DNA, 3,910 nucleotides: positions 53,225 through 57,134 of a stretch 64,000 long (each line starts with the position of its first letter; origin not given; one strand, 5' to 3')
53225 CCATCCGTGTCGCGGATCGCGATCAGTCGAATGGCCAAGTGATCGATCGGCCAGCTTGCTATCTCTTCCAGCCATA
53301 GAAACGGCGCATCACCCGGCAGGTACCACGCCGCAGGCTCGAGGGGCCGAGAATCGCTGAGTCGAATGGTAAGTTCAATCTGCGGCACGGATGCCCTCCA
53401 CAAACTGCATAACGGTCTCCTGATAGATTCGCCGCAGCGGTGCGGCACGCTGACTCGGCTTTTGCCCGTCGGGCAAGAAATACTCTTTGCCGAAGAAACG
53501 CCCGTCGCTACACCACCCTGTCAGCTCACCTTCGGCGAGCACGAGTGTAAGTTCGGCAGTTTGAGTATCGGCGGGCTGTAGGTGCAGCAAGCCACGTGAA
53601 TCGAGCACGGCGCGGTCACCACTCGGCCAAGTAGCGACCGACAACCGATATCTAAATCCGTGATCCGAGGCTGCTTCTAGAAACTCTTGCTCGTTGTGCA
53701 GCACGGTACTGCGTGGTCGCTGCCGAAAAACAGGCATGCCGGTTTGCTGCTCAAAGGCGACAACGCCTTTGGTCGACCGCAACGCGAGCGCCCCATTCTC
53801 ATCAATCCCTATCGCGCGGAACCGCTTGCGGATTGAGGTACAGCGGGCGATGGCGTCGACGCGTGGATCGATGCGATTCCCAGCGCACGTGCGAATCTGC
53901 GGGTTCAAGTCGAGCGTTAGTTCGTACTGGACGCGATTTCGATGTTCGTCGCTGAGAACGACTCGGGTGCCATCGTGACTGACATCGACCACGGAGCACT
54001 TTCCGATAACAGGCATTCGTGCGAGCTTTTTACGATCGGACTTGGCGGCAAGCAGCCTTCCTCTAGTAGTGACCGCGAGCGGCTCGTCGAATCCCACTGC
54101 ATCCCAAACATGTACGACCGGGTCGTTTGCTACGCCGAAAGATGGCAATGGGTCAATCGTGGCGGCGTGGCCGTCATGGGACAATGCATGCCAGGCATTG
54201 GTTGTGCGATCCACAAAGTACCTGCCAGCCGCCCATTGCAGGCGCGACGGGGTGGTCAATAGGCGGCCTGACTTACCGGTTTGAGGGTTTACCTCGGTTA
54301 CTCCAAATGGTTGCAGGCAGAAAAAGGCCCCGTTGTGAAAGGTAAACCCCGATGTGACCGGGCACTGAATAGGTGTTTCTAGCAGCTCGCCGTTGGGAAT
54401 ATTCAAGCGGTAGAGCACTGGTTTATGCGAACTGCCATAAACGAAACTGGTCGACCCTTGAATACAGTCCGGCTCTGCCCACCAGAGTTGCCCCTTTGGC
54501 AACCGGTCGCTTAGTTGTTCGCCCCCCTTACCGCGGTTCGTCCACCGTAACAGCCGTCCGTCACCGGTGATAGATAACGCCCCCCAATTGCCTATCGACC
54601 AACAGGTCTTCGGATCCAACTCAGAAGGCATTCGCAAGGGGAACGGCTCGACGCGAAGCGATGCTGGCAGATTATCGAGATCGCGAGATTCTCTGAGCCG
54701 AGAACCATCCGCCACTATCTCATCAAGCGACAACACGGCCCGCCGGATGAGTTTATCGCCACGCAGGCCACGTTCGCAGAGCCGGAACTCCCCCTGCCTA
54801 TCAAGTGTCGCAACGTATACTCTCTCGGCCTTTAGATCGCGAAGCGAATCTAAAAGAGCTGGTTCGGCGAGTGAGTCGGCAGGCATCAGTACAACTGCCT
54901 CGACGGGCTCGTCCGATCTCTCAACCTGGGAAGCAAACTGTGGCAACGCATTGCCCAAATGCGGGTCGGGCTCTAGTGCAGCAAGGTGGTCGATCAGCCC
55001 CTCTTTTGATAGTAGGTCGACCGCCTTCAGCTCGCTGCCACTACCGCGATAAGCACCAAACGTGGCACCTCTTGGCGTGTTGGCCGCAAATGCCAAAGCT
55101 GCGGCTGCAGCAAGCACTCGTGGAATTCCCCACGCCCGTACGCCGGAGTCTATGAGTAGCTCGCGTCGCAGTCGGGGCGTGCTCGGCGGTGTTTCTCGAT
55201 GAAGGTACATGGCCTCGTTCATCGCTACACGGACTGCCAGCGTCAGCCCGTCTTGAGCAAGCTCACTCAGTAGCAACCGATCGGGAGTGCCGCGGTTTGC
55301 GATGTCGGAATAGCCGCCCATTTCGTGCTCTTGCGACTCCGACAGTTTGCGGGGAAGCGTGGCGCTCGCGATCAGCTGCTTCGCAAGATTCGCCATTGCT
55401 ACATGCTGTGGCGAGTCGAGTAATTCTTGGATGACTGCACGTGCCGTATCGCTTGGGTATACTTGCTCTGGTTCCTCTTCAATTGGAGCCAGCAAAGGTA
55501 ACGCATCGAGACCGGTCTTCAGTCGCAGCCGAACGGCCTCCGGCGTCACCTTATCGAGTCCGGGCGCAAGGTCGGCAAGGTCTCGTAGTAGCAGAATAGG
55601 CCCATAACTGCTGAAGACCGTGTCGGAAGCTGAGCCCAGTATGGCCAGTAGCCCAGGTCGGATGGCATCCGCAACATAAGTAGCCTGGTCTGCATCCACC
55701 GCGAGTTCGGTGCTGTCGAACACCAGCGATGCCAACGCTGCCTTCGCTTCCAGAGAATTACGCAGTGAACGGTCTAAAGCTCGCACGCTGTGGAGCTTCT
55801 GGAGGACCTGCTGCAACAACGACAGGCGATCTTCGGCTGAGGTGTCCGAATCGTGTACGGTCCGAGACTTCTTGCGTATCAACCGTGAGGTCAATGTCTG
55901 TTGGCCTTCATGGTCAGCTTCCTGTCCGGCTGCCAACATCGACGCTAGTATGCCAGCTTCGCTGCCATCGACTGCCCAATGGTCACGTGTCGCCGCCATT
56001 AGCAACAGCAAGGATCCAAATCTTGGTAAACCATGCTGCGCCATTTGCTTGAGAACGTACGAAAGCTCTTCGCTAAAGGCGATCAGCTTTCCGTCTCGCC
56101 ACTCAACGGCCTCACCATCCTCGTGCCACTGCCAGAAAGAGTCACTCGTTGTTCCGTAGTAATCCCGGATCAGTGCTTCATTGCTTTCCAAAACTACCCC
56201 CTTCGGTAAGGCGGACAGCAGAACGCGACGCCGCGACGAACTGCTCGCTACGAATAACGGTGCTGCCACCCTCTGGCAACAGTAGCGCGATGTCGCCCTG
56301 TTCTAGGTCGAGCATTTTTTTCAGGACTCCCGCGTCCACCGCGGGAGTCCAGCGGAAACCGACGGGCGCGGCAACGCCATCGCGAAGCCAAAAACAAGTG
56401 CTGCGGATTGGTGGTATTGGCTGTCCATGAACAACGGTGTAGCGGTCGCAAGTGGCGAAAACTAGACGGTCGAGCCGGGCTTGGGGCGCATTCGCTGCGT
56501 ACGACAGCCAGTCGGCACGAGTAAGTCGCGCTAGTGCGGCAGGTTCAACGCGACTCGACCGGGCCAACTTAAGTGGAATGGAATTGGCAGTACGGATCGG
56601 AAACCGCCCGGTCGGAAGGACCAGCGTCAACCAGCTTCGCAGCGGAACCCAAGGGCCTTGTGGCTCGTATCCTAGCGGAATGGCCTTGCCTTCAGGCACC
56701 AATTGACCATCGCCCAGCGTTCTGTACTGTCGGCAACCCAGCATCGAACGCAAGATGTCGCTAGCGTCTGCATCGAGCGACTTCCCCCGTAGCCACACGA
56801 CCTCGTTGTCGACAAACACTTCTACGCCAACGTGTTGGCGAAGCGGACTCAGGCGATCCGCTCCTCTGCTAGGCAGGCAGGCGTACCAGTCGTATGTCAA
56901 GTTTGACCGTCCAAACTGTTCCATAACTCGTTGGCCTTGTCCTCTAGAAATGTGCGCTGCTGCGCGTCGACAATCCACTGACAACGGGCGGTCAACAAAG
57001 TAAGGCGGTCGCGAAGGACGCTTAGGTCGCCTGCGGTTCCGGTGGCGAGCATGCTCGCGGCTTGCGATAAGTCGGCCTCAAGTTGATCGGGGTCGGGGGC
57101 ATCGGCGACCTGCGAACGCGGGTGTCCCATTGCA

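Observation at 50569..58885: MoxR AAA+ ATPase operon with two ~960-aa beta-propeller/TPR-like proteins and two small unknowns: candidate uncharacterised MoxR-centred system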

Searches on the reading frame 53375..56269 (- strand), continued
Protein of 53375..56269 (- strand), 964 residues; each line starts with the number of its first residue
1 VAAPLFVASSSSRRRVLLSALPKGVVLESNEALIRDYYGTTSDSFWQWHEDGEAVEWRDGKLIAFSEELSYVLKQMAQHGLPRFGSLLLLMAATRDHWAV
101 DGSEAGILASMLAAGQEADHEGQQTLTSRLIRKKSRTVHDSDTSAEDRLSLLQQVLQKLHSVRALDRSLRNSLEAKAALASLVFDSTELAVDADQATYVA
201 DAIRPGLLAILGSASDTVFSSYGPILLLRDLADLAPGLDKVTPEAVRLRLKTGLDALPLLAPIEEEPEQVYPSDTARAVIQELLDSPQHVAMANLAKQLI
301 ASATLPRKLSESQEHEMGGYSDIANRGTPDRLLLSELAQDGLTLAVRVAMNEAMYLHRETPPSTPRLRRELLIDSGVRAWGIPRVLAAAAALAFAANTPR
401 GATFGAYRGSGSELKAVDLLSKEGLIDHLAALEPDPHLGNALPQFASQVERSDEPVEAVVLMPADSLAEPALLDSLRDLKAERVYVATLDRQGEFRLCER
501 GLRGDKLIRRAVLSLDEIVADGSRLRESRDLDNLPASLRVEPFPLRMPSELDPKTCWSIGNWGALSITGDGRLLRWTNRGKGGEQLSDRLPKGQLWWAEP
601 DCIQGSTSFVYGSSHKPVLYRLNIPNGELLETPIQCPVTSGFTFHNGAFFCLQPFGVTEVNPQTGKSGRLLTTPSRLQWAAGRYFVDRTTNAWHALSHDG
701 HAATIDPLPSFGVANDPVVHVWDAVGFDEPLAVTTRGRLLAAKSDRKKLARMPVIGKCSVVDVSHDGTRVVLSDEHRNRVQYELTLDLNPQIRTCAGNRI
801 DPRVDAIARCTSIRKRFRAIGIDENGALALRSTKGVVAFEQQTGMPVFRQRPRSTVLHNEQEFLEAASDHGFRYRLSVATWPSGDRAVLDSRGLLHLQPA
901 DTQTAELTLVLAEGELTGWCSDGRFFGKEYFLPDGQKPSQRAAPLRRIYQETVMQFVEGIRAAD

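Call 99: search_protein_families(library=pfam, proteins=[L041:8679-9812:-, L041:7791-8642:-, L041:7240-7794:-, L041:9977-12940:+, L041:13106-14260:+, L041:14023-15552:+, L041:15798-18176:+, L041:6205-6864:+, L041:4285-5994:+], max_evalue=0.001)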
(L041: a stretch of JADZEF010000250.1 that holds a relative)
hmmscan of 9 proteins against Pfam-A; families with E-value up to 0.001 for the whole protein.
L041:8679-9812:- (377 aa): 1 family
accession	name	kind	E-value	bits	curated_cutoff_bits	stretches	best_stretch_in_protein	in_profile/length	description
PF03781.23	FGE-sulfatase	-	2e-85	286.9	23.3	1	65-372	3-255/255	Sulfatase-modifying factor enzyme 1-like domain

L041:7791-8642:- (283 aa): 0 families

L041:7240-7794:- (184 aa): 0 families

L041:9977-12940:+ (987 aa): 2 families
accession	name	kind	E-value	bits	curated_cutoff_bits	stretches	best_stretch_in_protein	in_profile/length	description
PF19917.4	bpX1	-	1.5e-18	66.8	27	1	859-922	3-66/82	MoxR-vWA-beta-propeller ternary system domain bpX1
PF19915.4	bpX0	-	1.4e-14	55.2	27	1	34-193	1-161/161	MoxR-vWA-beta-propeller ternary system domain bpX0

L041:13106-14260:+ (384 aa): 0 families

L041:14023-15552:+ (509 aa): 3 families
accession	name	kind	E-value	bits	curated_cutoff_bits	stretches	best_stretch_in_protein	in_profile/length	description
PF13360.13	PQQ_2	-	6e-29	101.8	27.6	2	392-464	14-86/233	Outer membrane protein assembly factor BamB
PF13570.13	Beta-prop_ACSF4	-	3.1e-12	47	133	1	340-493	114-265/329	Beta-alanine-activating enzyme, beta-propeller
PF01011.28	PQQ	-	1e-09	38.1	26.7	0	401-440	47-86/595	Glucose/ethanol/alcohol dehydrogenase, beta-propeller domain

L041:15798-18176:+ (792 aa): 2 families
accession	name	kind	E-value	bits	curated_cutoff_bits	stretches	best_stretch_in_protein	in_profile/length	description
PF02687.27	FtsX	-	1.7e-31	109.2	25.5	2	666-783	2-119/120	FtsX-like permease C-terminal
PF12704.14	MacB_PCD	-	1.7e-10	41.9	27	1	23-227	5-200/207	MacB-like periplasmic core domain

L041:6205-6864:+ (219 aa): 0 families

L041:4285-5994:+ (569 aa): 1 family
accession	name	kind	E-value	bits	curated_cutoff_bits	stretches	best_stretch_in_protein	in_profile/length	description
PF00474.23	SSF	-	4.6e-33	115.1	22.8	1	65-498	1-406/406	Sodium:solute symporter family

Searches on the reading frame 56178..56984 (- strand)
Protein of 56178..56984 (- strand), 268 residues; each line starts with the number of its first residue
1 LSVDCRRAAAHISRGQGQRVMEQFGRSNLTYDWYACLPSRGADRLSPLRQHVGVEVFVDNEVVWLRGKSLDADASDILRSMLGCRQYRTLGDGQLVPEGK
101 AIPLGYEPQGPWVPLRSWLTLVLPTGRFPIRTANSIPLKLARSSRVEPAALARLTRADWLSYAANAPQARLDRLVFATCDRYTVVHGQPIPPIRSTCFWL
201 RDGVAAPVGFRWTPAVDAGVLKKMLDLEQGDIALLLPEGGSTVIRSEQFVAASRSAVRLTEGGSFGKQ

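Call 4: search_protein_families(library=pfam, proteins=[window:56178-56984:-], max_evalue=1)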
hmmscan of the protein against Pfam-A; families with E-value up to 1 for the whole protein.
window:56178-56984:- (268 aa): 2 families
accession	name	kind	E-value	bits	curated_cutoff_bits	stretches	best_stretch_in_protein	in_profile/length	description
PF19918.4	bpX2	-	1.3e-48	166.1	23.6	1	35-259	1-227/227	MoxR-vWA-beta-propeller ternary system domain bpX2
PF20005.5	fvmX7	-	0.012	15.1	24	1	95-236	215-380/421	FtsH ternary system domain X7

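Call 5: search_protein_families(library=ncbifam, proteins=[window:56178-56984:-], max_evalue=1)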
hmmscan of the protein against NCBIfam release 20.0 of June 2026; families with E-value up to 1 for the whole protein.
window:56178-56984:- (268 aa): 0 families

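Call 6: search_protein_families(library=padloc, proteins=[window:56178-56984:-], max_evalue=1)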
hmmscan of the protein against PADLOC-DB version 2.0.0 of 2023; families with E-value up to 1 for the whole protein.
window:56178-56984:- (268 aa): 0 families

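Call 47: search_solved_structures(query=A4, max_evalue=10)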
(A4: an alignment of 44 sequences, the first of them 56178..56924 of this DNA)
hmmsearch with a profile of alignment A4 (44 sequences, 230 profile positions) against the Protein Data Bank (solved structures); distinct sequences matched with E-value up to 10: 0.

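Call 91: search_protein_families(library=phrogs, proteins=[window:56178-56924:-], max_evalue=0.01)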
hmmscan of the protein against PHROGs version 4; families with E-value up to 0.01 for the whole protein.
window:56178-56924:- (248 aa): 0 families

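Call 97: search_protein_representatives(protein=window:56178-56924:-)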
Query: 248 residues. Proteins with E-value up to 0.001 (for the whole library): 1182; up to 1e-10: 804; up to 1e-30: 115. The best 150 are listed.
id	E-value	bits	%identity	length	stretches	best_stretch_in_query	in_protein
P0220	8.5e-86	303.9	58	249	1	1-243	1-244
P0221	6.3e-64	232.2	50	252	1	7-242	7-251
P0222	3.2e-60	220.1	47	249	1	12-240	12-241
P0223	1.0e-58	215.2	47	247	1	12-244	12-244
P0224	6.8e-47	176.4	37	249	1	11-241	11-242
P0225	1.3e-44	168.9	42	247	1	6-239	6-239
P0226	6.3e-44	166.7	40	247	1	6-243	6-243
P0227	3.7e-43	164.1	46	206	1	71-240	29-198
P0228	1.1e-42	162.6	41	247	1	12-241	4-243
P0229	2.1e-42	161.7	41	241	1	10-241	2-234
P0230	6.7e-42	160.0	40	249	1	16-241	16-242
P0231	1.4e-41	159.0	38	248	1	12-241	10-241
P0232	2.2e-41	158.4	39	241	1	2-238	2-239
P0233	9.1e-41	156.3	39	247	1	12-243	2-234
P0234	1.4e-40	155.8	39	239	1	13-243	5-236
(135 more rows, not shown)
